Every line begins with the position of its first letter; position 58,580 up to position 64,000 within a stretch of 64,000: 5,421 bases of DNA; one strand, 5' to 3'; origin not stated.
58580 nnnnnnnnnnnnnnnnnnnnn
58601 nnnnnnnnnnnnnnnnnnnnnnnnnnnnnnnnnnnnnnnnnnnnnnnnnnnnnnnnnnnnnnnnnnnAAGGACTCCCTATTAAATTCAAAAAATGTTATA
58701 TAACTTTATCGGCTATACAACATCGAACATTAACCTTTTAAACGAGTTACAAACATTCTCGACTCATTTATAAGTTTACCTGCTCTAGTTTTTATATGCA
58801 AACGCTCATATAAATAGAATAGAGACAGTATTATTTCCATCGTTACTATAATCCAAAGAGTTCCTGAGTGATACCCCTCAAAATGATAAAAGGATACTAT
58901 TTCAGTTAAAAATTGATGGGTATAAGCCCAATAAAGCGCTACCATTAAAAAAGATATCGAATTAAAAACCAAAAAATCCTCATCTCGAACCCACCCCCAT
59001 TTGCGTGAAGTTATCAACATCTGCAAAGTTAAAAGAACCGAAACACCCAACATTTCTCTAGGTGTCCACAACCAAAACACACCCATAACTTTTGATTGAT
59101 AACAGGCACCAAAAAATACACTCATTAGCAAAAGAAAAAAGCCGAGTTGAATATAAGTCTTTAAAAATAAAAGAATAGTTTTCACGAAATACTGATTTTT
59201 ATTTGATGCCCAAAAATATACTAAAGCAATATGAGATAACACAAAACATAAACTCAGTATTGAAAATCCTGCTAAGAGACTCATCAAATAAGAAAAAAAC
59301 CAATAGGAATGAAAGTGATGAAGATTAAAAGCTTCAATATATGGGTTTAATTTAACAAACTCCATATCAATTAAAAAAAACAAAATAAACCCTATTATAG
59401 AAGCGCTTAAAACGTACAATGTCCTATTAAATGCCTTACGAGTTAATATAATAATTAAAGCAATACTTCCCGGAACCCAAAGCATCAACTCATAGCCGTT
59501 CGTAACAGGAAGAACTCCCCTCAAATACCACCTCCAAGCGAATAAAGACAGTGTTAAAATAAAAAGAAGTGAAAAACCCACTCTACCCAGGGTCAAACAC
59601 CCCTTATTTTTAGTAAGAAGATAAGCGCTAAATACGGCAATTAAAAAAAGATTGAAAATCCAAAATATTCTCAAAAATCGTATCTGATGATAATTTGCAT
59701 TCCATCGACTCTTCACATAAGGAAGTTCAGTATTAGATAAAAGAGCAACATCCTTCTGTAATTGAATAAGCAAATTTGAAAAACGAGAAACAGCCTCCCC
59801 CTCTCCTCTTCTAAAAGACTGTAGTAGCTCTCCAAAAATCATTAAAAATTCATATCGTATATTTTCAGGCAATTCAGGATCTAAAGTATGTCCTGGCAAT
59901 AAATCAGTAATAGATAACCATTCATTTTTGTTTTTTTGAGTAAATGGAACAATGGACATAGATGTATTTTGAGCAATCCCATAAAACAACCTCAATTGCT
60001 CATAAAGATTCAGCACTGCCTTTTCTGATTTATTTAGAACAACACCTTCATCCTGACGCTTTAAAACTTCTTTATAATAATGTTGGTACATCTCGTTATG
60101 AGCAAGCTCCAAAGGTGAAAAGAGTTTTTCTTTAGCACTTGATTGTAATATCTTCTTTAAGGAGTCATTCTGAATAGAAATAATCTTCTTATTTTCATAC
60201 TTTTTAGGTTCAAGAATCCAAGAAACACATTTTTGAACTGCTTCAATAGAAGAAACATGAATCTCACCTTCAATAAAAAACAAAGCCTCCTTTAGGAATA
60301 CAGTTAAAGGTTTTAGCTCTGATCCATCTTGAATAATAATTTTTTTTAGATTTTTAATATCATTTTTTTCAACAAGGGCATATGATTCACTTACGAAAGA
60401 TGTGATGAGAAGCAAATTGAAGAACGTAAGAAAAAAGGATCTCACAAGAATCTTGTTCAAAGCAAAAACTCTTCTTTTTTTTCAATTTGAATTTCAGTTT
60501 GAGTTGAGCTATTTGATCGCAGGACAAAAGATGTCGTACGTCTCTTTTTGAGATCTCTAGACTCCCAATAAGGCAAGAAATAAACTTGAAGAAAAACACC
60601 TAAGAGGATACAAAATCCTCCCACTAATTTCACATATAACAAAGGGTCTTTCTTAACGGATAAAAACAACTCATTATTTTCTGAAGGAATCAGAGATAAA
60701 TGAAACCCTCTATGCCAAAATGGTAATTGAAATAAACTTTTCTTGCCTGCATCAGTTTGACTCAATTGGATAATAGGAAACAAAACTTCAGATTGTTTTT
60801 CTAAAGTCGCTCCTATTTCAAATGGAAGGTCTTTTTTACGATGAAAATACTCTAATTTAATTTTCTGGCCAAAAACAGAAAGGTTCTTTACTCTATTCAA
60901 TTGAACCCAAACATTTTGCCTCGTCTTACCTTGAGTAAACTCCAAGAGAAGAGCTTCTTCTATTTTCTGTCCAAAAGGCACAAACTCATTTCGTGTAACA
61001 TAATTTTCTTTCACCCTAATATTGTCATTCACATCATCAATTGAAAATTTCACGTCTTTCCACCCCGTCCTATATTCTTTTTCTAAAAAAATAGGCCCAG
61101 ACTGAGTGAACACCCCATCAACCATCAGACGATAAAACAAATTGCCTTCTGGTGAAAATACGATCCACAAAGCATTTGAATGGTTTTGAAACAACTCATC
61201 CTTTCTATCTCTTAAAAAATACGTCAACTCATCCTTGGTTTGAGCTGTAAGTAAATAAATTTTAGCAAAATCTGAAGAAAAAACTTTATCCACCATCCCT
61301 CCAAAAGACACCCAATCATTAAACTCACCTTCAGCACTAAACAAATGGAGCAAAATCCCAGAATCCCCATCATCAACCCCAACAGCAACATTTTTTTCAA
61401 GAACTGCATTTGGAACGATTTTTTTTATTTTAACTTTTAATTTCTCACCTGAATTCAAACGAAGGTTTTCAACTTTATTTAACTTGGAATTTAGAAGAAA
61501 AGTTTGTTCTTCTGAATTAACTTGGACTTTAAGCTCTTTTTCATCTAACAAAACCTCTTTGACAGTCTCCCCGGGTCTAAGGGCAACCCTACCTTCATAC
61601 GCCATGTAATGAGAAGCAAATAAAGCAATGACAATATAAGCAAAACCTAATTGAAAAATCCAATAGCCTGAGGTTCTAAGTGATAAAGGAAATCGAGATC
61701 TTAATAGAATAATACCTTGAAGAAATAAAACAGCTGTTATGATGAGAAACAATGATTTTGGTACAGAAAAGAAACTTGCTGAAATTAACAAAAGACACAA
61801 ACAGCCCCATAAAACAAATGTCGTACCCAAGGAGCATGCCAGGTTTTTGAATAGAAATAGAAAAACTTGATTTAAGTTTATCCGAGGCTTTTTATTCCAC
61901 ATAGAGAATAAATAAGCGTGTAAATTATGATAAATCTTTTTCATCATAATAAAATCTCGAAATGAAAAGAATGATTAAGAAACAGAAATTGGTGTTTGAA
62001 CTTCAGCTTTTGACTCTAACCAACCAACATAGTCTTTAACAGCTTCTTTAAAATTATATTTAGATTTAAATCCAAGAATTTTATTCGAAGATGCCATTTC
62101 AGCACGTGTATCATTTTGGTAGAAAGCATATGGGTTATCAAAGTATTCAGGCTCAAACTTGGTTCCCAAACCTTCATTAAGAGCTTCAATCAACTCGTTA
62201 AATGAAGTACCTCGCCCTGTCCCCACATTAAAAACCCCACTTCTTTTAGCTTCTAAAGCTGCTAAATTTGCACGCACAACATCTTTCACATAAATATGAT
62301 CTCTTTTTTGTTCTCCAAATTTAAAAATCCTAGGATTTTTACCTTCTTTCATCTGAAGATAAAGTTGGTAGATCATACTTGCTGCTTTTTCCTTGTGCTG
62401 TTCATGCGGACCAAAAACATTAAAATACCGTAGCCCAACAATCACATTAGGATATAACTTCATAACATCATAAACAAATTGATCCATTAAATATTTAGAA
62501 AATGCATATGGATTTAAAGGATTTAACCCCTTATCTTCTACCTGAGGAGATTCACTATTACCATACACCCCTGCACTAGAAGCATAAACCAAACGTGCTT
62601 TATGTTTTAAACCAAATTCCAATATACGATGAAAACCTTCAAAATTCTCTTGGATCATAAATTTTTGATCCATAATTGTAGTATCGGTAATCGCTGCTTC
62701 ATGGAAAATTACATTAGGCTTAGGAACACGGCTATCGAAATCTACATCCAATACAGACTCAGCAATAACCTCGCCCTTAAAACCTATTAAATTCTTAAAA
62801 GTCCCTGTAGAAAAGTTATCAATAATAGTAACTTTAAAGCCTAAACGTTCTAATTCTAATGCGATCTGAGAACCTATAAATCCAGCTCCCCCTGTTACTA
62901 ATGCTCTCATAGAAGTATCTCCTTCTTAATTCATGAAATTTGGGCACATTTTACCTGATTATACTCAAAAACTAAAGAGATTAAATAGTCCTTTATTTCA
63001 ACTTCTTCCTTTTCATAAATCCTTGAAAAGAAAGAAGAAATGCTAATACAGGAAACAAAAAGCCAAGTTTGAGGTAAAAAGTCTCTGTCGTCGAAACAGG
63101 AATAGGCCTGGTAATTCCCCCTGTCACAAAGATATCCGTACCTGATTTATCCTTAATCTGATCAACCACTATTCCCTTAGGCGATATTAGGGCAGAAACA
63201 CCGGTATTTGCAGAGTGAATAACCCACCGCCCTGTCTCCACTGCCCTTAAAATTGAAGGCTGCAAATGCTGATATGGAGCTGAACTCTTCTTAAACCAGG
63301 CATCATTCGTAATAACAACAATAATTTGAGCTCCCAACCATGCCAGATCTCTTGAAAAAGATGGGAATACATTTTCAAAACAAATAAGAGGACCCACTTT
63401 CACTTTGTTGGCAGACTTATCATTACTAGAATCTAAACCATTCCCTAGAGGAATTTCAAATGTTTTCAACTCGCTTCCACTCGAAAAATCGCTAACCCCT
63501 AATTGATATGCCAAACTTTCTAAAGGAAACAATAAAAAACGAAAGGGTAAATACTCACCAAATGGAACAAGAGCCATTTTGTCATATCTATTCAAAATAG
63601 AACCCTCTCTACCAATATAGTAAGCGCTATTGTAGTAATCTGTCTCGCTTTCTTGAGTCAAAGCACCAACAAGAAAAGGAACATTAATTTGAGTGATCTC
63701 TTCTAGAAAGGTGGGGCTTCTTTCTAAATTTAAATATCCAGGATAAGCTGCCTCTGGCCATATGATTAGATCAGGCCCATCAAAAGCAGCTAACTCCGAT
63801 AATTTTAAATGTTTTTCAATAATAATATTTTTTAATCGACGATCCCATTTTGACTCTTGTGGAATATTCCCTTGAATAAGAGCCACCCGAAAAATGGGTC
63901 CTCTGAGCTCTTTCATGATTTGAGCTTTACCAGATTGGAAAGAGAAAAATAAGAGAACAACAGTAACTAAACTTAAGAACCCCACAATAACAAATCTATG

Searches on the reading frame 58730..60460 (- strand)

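Call 26: search_protein_families(library=pfam, proteins=[window:58730-60460:-], max_evalue=0.0001)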
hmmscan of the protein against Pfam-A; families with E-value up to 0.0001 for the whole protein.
window:58730-60460:- (576 aa): 1 family
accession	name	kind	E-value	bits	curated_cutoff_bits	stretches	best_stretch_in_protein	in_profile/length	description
PF01578.25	Cytochrom_C_asm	-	3.1e-07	30.7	29.9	1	325-509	8-199/212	Cytochrome C assembly protein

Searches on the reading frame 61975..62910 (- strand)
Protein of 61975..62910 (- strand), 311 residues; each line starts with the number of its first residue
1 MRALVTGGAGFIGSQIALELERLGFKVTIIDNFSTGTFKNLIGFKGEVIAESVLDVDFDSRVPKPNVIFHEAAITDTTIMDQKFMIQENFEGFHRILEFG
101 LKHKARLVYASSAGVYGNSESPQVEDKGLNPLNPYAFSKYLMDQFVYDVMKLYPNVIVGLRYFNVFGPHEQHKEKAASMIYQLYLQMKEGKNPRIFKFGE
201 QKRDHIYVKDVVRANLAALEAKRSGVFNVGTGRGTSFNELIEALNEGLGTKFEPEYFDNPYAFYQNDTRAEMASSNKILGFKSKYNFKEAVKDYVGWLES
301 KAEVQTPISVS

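Call 26: search_protein_families(library=pfam, proteins=[window:61975-62910:-], max_evalue=0.0001)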
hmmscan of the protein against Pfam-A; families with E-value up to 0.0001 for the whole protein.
window:61975-62910:- (311 aa): 5 families
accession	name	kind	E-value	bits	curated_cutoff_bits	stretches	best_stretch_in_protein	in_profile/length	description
PF01370.27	Epimerase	-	1.6e-44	152.5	20.9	1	3-230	1-240/240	NAD dependent epimerase/dehydratase family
PF16363.11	GDP_Man_Dehyd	-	4.6e-31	108.9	27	1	4-291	1-329/332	GDP-mannose 4,6 dehydratase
PF01073.25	3Beta_HSD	-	2.4e-11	43.7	22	1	4-220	1-230/280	3-beta hydroxysteroid dehydrogenase/isomerase family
PF04321.23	RmlD_sub_bind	-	3.7e-09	36.5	27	1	1-183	1-166/287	RmlD substrate binding domain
PF07993.18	NAD_binding_4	-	5.7e-07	29.4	20.1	1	62-212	86-255/258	Male sterility protein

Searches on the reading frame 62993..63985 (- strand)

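Call 26: search_protein_families(library=pfam, proteins=[window:62993-63985:-], max_evalue=0.0001)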
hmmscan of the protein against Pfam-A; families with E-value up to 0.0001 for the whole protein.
window:62993-63985:- (330 aa): 1 family
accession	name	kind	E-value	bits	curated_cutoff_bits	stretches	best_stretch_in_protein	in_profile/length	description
PF00795.27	CN_hydrolase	-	6.7e-33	114.5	23.2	1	33-280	1-237/256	Carbon-nitrogen hydrolase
